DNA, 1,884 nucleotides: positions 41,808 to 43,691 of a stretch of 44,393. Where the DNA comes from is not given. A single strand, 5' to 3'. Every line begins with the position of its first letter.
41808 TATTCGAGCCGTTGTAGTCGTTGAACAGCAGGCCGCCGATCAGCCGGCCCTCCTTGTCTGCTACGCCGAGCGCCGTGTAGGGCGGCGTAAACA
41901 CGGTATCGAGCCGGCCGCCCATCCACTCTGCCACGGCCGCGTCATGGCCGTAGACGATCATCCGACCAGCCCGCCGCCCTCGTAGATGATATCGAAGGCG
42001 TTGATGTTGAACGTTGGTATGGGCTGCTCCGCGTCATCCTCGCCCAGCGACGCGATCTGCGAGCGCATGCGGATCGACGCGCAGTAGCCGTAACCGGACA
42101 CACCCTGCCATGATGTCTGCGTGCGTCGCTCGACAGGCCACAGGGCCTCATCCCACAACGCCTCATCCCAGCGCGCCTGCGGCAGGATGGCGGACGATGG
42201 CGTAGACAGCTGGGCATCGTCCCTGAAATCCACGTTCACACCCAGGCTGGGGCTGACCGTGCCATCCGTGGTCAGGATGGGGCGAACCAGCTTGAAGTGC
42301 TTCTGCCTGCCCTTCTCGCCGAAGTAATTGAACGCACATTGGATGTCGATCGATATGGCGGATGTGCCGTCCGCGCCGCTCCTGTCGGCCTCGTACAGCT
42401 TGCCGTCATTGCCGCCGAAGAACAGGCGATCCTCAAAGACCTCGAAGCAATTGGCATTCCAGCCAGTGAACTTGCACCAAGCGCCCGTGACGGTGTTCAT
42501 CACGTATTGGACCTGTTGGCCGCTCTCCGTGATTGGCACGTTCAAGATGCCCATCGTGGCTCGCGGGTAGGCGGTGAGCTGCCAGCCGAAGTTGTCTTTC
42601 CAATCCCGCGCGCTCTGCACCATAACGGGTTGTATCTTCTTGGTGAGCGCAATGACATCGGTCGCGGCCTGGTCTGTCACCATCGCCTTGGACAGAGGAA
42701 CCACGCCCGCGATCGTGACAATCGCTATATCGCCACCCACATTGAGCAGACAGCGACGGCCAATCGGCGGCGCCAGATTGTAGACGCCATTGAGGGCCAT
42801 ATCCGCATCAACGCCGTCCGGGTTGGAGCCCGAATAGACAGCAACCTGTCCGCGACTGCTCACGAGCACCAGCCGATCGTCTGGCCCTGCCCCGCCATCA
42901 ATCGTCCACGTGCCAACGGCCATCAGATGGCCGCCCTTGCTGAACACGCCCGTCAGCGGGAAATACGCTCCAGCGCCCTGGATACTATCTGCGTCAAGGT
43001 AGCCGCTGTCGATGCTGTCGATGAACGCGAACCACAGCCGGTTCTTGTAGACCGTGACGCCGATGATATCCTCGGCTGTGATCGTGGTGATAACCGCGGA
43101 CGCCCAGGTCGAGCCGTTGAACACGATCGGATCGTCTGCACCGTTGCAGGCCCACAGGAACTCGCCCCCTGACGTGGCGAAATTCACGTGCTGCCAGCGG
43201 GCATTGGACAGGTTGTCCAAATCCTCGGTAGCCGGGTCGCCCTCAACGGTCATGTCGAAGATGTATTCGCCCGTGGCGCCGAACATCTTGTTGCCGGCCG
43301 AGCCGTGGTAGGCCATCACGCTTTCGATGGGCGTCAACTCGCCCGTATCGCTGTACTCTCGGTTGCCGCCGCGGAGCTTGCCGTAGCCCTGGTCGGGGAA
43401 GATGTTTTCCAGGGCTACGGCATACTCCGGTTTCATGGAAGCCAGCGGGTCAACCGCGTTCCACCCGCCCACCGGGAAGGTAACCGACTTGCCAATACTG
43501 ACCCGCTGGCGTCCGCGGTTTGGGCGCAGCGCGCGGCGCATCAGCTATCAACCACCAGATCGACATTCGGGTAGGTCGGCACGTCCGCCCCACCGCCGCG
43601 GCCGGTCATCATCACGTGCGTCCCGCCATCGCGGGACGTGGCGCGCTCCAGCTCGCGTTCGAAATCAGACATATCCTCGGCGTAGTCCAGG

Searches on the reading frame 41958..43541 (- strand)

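Call 20: search_protein_families(library=phrogs, proteins=[window:41958-43541:-], max_evalue=0.001)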
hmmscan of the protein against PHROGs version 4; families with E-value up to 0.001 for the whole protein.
window:41958-43541:- (527 aa): 1 family
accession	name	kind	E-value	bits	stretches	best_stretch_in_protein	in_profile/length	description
phrog_5107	-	lysis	9.6e-127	424.6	1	18-526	7-533/533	amidase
